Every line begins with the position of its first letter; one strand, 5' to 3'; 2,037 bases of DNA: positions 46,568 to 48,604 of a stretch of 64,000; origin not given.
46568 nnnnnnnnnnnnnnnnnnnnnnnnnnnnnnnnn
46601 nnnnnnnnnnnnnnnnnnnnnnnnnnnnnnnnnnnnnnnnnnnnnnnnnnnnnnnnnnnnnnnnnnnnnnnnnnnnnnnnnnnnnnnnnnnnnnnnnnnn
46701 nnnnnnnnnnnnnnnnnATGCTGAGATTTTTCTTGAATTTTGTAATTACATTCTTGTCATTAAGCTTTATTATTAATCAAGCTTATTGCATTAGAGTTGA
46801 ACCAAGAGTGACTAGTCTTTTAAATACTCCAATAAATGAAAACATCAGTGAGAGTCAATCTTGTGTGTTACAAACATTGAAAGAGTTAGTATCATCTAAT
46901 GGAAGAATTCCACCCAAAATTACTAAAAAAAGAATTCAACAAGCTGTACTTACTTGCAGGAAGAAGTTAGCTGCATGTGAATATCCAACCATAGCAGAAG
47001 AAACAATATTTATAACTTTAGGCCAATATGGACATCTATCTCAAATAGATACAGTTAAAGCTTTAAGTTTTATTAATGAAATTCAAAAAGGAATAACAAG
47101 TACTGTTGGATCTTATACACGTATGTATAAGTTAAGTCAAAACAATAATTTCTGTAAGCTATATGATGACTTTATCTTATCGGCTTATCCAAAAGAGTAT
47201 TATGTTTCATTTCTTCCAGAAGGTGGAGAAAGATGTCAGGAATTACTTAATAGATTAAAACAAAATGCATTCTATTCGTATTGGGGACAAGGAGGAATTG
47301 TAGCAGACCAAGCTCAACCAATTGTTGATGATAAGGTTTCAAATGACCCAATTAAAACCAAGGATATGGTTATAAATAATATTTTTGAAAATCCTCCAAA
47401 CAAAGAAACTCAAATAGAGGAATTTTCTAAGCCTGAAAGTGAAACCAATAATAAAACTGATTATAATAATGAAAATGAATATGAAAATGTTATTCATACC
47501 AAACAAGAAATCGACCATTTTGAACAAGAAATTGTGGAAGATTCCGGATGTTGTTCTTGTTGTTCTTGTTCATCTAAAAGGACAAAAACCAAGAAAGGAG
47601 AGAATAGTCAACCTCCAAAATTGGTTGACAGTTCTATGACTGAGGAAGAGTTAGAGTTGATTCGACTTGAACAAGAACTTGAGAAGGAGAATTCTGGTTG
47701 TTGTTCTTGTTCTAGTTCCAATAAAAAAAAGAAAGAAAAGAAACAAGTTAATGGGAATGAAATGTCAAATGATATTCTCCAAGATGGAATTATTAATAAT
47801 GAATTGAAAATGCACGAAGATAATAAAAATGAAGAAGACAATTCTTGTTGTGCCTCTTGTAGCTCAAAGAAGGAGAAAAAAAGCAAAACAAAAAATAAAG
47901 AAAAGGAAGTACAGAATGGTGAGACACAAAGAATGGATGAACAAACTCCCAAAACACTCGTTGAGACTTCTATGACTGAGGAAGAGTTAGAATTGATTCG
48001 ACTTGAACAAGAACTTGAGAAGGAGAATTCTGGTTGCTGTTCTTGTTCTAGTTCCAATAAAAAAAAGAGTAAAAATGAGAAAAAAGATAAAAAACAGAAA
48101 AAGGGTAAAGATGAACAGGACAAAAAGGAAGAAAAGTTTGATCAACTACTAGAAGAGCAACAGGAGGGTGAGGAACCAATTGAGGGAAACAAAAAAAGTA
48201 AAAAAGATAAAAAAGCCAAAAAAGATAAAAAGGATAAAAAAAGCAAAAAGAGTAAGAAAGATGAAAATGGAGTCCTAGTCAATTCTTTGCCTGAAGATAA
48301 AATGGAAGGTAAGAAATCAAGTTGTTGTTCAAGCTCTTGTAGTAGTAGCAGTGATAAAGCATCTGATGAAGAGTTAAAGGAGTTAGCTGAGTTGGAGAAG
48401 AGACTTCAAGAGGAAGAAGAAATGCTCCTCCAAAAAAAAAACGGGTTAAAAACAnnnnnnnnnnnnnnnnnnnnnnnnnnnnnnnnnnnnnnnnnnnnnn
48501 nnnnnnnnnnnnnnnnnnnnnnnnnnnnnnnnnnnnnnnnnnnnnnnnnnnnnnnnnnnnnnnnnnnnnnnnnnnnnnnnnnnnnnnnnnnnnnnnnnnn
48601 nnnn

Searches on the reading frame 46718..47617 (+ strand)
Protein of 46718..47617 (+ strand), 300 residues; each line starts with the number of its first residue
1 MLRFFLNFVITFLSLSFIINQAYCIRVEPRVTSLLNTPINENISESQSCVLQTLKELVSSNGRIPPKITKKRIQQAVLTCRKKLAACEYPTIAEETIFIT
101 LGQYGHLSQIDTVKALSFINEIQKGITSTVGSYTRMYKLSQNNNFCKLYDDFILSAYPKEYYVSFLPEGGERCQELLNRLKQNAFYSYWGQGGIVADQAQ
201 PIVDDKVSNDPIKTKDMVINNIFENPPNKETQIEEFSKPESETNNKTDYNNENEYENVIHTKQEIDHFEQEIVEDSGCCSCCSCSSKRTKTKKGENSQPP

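Call 29: find_homologous_proteins(query=window:46718-47617:+, max_evalue=0.001)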
Query window:46718-47617:+ (300 aa): 2 proteins with E <= 0.001 among 730 candidates.
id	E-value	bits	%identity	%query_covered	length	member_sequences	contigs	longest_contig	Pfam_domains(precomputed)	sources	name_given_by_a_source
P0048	4.9e-110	385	64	82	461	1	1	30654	-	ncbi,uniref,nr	ncbi:signal peptide-containing protein [Cryptosporidium canis]|uniref:Signal peptide-containing prot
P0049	2.5e-88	314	56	81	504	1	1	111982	-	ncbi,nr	ncbi:hypothetical protein HWI79_869 [Cryptosporidium felis]|nr:hypothetical protein HWI79_869 [Crypt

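Call 35: find_encoding_contigs(protein=P0048, flank=5000, max_places=10)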
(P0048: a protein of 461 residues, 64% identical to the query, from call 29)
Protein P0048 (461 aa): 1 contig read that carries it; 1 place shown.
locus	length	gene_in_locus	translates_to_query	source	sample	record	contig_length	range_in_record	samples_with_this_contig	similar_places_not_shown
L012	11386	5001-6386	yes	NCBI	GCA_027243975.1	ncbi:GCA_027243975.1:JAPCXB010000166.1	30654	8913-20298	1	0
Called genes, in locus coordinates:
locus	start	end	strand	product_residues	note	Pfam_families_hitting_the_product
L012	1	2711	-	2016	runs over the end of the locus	-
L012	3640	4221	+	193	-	-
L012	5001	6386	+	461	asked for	-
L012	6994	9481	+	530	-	-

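Call 36: find_encoding_contigs(protein=P0049, flank=5000, max_places=10)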
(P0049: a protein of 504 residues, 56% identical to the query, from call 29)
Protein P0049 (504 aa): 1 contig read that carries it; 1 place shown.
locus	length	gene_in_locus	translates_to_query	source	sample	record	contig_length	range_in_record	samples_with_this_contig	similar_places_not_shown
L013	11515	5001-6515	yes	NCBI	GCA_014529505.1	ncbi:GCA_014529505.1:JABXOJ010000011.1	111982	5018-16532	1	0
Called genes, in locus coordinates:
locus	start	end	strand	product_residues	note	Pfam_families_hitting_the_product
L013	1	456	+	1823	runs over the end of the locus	?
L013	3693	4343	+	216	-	-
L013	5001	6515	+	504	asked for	-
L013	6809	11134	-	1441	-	-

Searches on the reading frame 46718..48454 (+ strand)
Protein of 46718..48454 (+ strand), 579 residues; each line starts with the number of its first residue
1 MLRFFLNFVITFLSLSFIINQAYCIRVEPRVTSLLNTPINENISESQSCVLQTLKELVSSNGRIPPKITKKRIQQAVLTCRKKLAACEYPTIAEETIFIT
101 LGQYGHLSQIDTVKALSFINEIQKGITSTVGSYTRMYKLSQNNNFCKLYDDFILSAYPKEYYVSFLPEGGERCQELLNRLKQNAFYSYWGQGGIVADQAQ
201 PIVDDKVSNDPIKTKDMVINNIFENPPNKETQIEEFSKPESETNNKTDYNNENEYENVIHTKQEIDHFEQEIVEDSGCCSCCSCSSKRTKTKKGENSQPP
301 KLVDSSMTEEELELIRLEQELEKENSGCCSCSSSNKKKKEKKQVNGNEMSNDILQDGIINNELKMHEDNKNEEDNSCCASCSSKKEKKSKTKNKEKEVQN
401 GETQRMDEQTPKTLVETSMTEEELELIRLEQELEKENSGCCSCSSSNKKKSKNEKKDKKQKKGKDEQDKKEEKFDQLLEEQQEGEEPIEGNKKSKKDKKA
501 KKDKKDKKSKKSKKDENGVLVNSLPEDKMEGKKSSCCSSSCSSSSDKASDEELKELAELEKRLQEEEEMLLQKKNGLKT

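Call 24: find_encoding_contigs(protein=window:46718-48454:+, flank=6000, max_places=10)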
Protein window:46718-48454:+ (579 aa): 4 contigs read that carry it; 2 places shown.
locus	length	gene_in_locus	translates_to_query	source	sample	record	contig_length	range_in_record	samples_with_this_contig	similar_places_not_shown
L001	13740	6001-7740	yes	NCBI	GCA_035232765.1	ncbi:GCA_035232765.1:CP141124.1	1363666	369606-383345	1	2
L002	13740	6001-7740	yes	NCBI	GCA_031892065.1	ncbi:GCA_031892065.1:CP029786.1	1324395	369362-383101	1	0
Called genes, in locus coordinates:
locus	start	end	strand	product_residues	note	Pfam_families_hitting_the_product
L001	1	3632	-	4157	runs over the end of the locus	-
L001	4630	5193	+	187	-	-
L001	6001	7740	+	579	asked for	-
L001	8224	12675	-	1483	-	-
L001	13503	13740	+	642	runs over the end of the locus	PF00535:Glycos_transf_2, PF00652:Ricin_B_lectin (faint)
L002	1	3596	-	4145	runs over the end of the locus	-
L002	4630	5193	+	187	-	-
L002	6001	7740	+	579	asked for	-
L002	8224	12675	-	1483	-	-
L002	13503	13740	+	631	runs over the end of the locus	PF00535:Glycos_transf_2, PF00652:Ricin_B_lectin (faint)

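Call 30: list_cluster_members(proteins=[window:46718-48454:+, window:48942-53390:-, window:31879-44349:-])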
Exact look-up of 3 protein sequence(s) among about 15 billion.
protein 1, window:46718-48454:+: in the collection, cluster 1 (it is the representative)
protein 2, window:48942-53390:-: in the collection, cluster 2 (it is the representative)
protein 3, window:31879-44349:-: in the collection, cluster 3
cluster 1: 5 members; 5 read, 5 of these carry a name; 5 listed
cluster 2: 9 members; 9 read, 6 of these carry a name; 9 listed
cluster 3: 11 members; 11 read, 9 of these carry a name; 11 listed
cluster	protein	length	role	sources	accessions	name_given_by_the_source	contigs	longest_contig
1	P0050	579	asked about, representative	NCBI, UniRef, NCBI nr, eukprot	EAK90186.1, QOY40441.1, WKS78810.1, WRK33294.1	hypothetical protein [Cryptosporidium parvum Iowa II] | Uncharacterized protein n=2 Tax=Cryptosporidium parvum TaxID=5807 RepID=Q5CYR6_CRYPI | QOY40441.1 hypothetical protein CPATCC_003290 [Cryptosporidium parvum]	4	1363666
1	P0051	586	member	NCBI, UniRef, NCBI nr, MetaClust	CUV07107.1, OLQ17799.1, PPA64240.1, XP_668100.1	unnamed protein product [Cryptosporidium hominis] | Uncharacterized protein n=1 Tax=Cryptosporidium hominis TaxID=237895 ... | hypothetical protein [Cryptosporidium hominis TU502]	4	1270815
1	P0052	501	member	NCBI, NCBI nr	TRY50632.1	Uncharacterized protein CTYZ_00000722 [Cryptosporidium tyzzeri]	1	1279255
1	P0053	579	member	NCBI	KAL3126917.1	signal peptide-containing protein [Cryptosporidium hominis]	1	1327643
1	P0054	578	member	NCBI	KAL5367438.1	signal peptide-containing protein [Cryptosporidium parvum]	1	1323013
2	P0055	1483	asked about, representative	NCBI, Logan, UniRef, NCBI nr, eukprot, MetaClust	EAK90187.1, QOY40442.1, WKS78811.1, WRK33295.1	hypothetical protein [Cryptosporidium parvum Iowa II] | Uncharacterized protein n=2 Tax=Cryptosporidium parvum TaxID=5807 RepID=Q5CYR5_CRYPI | QOY40442.1 hypothetical protein CPATCC_003291 [Cryptosporidium parvum]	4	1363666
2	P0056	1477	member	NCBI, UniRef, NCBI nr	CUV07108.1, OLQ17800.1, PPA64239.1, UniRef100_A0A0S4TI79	unnamed protein product [Cryptosporidium hominis] | Protein kinase domain-containing protein n=1 Tax=Cryptosporidium hominis TaxID=237895 ... | hypothetical protein ChTU502y2012_407g0640 [Cryptosporidium hominis]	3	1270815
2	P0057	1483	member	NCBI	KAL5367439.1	signal peptide-containing protein [Cryptosporidium parvum]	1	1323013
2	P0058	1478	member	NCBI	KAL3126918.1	signal peptide-containing protein [Cryptosporidium hominis]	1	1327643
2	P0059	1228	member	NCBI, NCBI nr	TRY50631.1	Protein kinase-like domain containing protein [Cryptosporidium tyzzeri]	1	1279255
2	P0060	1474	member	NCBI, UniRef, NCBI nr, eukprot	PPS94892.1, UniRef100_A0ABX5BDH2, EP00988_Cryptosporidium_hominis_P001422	Protein kinase-like domain containing protein [Cryptosporidium hominis] | Protein kinase-like domain containing protein n=2 Tax=Cryptosporidium hominis ... | PPS94892.1 Protein kinase-like domain containing protein [Cryptosporidium hominis]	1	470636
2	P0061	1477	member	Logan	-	-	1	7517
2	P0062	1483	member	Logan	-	-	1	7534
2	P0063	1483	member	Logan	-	-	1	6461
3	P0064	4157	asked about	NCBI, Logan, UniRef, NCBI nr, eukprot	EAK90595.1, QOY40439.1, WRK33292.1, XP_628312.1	hypothetical protein [Cryptosporidium parvum Iowa II] | Uncharacterized protein n=2 Tax=Cryptosporidium parvum TaxID=5807 RepID=Q5CYR8_CRYPI | QOY40439.1 hypothetical protein CPATCC_003287 [Cryptosporidium parvum]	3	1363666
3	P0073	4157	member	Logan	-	-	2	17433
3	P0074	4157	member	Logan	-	-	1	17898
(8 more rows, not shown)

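Call 31: find_encoding_contigs(protein=P0051, flank=4000, max_places=10)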
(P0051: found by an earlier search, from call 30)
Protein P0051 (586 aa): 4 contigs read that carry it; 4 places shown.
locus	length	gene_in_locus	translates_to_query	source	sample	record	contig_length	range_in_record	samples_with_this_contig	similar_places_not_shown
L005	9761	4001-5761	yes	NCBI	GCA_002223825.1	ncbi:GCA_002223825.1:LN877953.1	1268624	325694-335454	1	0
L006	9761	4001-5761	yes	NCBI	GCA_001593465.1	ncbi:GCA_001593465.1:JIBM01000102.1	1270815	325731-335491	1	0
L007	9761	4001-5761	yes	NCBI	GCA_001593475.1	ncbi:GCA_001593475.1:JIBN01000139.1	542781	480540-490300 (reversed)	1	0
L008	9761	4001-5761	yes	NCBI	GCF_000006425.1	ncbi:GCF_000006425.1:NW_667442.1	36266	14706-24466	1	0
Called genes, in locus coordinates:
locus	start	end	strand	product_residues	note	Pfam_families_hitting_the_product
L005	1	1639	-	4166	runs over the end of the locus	-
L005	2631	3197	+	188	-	-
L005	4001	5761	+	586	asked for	-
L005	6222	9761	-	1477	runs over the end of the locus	-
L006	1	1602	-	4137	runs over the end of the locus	-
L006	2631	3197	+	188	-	-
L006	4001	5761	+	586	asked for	-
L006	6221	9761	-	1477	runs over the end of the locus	-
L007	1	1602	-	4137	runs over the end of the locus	-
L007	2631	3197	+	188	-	-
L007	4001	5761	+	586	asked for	-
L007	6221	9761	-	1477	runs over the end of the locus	-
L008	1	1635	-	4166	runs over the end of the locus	-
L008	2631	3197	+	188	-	-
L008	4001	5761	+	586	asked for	-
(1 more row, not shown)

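Call 32: find_encoding_contigs(protein=P0052, flank=4000, max_places=10)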
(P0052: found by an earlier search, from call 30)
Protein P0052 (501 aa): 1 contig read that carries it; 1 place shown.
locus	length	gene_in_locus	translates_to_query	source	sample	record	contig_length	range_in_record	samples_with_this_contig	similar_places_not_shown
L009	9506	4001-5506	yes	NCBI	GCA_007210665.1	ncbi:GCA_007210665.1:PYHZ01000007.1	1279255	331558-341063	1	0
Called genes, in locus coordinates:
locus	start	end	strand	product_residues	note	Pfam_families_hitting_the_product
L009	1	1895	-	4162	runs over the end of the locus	-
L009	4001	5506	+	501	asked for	-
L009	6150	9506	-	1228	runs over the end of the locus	-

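Call 33: find_encoding_contigs(protein=P0053, flank=4000, max_places=10)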
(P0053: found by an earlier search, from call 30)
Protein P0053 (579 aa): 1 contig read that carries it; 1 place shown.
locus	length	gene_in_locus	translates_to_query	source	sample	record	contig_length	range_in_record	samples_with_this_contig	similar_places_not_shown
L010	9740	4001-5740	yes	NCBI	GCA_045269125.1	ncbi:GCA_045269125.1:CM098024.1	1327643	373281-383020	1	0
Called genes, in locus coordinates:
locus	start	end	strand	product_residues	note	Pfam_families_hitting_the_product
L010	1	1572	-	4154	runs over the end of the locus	-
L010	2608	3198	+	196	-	-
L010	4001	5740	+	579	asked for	-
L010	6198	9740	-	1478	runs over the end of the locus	-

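Call 34: find_encoding_contigs(protein=P0054, flank=4000, max_places=10)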
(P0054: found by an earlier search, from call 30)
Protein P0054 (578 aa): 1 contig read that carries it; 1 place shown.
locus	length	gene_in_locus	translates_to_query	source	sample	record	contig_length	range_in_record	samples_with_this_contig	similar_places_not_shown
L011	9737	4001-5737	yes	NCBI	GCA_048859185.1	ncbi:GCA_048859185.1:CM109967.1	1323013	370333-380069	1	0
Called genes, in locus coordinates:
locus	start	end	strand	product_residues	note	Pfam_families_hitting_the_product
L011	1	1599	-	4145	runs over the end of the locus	-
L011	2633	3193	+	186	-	-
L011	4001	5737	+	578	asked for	-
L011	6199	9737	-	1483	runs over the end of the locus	-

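Call 38: find_encoding_contigs(protein=P0073, flank=4000, max_places=10)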
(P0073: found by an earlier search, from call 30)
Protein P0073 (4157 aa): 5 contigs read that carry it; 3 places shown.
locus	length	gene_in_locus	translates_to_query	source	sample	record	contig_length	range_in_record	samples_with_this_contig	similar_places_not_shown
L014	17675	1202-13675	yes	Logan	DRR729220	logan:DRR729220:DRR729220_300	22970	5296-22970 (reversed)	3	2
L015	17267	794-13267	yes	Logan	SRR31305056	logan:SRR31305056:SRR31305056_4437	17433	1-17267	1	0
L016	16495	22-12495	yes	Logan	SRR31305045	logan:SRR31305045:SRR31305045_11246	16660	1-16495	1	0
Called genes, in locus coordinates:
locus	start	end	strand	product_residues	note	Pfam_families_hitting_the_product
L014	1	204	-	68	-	?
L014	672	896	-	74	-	-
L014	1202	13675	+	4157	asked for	-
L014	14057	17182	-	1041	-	PF00069:Pkinase, PF07714:PK_Tyr_Ser-Thr, PF00069:Pkinase, PF07714:PK_Tyr_Ser-Thr (weak), PF13499:EF-hand_7, PF00036:EF-hand_1 (weak), PF13405:EF-hand_6 (weak), PF13499:EF-hand_7, +4 more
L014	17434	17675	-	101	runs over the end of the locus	-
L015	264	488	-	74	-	-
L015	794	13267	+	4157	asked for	-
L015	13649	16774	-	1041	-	PF00069:Pkinase, PF07714:PK_Tyr_Ser-Thr, PF00069:Pkinase, PF07714:PK_Tyr_Ser-Thr (weak), PF13499:EF-hand_7, PF00036:EF-hand_1 (weak), PF13405:EF-hand_6 (weak), PF13499:EF-hand_7, +4 more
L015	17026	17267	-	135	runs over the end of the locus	?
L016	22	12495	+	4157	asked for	-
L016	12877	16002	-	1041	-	PF00069:Pkinase, PF07714:PK_Tyr_Ser-Thr, PF00069:Pkinase, PF07714:PK_Tyr_Ser-Thr (weak), PF13499:EF-hand_7, PF00036:EF-hand_1 (weak), PF13405:EF-hand_6 (weak), PF13499:EF-hand_7, +4 more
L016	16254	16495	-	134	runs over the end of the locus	?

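Call 39: find_encoding_contigs(protein=P0074, flank=4000, max_places=10)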
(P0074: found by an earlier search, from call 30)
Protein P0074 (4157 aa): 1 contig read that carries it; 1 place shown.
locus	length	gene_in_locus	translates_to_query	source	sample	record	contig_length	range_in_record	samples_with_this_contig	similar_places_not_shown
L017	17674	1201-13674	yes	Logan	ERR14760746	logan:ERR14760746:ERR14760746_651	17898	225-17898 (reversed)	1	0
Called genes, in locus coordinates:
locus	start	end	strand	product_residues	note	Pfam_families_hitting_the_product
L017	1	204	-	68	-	?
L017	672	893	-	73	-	-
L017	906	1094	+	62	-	-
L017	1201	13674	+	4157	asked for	-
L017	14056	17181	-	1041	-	PF00069:Pkinase, PF07714:PK_Tyr_Ser-Thr, PF00069:Pkinase, PF07714:PK_Tyr_Ser-Thr (weak), PF13499:EF-hand_7, PF00036:EF-hand_1 (weak), PF13405:EF-hand_6 (weak), PF13499:EF-hand_7, +4 more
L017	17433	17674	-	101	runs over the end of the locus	-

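Call 65: search_protein_families(library=pfam, proteins=[window:46718-48454:+], max_evalue=0.001)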
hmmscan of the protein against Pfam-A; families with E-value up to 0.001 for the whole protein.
window:46718-48454:+ (579 aa): 0 families
